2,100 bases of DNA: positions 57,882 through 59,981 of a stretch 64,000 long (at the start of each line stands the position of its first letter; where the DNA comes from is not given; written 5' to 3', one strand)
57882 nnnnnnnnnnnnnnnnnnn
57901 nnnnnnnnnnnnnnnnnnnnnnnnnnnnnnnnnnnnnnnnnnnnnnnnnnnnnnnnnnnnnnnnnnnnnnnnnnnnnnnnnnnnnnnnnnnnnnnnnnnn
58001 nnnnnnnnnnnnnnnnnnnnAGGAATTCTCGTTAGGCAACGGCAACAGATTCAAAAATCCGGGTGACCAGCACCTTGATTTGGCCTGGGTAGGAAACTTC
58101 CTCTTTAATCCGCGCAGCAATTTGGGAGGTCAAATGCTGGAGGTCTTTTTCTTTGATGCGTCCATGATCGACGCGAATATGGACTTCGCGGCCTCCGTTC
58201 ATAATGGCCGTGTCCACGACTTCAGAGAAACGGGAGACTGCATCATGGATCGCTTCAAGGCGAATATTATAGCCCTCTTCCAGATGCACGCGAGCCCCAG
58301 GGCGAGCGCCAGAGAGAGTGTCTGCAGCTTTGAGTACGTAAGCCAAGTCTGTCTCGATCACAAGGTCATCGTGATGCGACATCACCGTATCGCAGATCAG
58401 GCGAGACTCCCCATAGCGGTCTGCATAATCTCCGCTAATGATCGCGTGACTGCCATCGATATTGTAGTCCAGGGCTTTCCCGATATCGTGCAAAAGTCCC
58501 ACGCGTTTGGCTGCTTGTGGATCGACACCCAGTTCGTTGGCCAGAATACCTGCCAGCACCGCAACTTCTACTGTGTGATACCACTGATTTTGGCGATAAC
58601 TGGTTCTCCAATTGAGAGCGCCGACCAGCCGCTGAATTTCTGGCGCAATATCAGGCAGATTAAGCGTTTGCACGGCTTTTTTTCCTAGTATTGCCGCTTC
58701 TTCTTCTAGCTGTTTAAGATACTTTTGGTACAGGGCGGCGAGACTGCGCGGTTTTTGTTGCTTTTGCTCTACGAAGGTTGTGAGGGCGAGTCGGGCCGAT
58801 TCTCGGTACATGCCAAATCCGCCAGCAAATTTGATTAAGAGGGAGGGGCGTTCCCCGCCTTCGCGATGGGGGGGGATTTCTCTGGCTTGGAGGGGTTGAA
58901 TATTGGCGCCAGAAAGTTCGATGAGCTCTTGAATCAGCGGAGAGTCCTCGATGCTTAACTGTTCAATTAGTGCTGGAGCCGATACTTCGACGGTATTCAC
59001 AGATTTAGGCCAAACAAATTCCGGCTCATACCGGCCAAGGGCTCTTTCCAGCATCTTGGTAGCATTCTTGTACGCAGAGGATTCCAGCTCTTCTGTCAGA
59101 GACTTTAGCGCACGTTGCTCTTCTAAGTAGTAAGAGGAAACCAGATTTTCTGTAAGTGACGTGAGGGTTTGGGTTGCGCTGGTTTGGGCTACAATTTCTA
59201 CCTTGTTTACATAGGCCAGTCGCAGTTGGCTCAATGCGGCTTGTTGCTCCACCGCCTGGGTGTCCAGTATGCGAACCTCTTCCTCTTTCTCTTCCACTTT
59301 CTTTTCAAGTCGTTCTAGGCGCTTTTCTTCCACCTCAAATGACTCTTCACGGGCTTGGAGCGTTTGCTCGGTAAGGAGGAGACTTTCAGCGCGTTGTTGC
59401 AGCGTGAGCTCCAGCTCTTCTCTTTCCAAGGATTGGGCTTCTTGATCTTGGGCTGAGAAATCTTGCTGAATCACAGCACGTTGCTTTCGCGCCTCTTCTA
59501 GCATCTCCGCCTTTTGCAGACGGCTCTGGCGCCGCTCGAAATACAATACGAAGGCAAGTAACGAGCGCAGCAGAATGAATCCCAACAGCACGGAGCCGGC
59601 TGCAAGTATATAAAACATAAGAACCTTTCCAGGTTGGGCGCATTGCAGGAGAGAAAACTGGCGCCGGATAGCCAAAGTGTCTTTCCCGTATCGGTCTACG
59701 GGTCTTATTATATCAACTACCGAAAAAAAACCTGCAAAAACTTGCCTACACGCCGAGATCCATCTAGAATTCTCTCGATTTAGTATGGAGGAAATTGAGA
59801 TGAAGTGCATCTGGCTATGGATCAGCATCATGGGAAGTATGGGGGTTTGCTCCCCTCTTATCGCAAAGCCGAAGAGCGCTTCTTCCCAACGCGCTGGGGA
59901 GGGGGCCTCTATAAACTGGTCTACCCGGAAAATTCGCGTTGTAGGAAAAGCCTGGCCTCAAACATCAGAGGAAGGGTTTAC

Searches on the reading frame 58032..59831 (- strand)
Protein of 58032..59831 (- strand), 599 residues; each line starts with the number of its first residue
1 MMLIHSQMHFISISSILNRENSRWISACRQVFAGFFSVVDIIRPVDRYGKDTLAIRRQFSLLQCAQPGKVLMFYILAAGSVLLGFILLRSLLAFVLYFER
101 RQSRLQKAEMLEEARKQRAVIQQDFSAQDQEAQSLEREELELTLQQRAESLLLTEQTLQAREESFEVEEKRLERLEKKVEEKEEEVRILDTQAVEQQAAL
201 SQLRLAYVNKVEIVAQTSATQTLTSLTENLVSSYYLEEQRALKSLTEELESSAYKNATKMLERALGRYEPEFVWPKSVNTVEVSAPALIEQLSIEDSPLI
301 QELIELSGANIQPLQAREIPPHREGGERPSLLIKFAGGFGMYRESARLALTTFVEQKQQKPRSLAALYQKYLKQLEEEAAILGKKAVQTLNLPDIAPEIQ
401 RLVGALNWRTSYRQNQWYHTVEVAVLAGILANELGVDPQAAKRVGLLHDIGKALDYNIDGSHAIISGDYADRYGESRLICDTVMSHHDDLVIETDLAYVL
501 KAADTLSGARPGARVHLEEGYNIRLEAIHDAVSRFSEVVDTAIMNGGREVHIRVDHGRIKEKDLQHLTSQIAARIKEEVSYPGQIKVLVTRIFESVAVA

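Call 41: search_protein_families(library=pfam, proteins=[window:58032-59831:-], max_evalue=0.00001)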
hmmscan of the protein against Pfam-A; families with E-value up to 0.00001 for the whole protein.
window:58032-59831:- (599 aa): 2 families
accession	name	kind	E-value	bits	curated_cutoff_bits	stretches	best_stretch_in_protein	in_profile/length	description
PF01966.28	HD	-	2.6e-14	53.9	22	1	418-507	3-114/116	HD domain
PF12072.13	RNase_Y_N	-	1.8e-07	31.2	32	1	101-268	30-197/201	RNase Y N-terminal region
